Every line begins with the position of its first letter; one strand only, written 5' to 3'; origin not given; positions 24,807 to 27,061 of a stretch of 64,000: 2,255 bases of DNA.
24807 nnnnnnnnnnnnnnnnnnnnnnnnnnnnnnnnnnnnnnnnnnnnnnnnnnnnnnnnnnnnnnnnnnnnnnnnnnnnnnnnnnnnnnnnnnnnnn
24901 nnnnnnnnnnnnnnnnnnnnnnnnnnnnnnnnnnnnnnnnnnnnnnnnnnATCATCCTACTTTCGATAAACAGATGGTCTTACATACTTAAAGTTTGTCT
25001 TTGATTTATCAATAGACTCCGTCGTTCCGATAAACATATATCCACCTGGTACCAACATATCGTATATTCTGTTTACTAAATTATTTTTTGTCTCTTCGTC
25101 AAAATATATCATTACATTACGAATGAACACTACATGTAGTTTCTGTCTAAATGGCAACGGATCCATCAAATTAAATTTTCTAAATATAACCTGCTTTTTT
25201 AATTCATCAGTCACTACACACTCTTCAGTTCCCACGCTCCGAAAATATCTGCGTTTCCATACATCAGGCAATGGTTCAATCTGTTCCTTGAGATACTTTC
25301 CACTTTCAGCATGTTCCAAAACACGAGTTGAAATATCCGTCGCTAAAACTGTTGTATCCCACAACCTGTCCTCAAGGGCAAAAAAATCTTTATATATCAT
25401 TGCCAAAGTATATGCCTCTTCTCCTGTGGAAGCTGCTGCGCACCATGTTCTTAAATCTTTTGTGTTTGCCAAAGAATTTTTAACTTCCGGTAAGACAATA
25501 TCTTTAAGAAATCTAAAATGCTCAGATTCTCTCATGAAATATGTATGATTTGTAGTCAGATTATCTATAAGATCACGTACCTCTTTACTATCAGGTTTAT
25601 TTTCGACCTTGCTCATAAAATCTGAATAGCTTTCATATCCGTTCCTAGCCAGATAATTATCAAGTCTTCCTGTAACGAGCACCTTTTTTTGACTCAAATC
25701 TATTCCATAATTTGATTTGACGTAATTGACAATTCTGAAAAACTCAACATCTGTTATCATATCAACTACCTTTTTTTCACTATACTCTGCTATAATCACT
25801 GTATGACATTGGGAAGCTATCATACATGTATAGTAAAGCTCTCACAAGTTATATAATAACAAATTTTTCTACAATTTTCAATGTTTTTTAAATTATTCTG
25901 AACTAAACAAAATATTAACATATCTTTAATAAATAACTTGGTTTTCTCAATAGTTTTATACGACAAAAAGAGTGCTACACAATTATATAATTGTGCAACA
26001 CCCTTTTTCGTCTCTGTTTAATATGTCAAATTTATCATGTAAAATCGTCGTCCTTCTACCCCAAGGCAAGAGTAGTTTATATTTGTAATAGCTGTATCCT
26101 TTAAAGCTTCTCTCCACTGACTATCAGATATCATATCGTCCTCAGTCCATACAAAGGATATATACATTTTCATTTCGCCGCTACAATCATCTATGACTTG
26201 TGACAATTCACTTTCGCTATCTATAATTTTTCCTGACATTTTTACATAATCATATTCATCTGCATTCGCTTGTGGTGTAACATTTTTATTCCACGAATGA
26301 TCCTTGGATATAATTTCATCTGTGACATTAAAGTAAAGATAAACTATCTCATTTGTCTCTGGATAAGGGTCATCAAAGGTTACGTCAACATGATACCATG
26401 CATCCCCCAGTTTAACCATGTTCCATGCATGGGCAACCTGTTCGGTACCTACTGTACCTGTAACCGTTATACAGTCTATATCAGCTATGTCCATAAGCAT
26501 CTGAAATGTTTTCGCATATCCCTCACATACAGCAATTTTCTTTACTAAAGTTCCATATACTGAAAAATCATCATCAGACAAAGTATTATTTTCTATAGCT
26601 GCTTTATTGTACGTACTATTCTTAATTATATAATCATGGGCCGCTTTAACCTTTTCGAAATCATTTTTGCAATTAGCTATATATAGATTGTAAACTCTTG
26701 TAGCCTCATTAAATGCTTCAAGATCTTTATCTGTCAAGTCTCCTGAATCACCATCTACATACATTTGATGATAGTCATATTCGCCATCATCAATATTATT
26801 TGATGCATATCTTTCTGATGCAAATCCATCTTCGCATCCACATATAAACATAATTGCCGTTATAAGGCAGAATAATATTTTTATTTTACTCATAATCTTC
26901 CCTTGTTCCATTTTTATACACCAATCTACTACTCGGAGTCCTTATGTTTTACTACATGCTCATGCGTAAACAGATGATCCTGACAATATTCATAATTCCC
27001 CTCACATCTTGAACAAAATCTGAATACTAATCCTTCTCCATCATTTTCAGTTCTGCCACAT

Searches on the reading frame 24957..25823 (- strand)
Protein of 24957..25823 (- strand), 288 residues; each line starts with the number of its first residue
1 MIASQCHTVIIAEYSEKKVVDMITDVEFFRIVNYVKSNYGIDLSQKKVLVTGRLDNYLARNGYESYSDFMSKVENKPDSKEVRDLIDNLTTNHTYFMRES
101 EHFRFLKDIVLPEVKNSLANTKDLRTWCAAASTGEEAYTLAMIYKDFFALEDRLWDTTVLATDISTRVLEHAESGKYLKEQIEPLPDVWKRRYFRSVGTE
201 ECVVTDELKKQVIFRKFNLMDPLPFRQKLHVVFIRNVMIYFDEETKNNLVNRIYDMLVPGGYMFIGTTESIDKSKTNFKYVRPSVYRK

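Call 66: search_protein_families(library=pfam, proteins=[window:24957-25823:-], max_evalue=0.00001)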
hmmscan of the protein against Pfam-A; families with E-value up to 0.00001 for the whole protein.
window:24957-25823:- (288 aa): 2 families
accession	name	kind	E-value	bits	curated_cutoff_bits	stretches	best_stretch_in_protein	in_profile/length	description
PF01739.24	CheR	-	2.3e-55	187.5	27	1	92-282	1-190/195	CheR methyltransferase, SAM binding domain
PF03705.20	CheR_N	-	1.2e-09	38.2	27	1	27-76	2-52/53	CheR methyltransferase, all-alpha domain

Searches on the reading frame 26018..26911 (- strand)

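Call 66: search_protein_families(library=pfam, proteins=[window:26018-26911:-], max_evalue=0.00001)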
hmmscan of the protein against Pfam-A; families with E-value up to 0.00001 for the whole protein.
window:26018-26911:- (297 aa): 1 family
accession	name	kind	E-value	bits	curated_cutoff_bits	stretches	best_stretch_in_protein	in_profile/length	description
PF01841.26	Transglut_core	-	1e-14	55.2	23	1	78-176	8-107/108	Transglutaminase-like superfamily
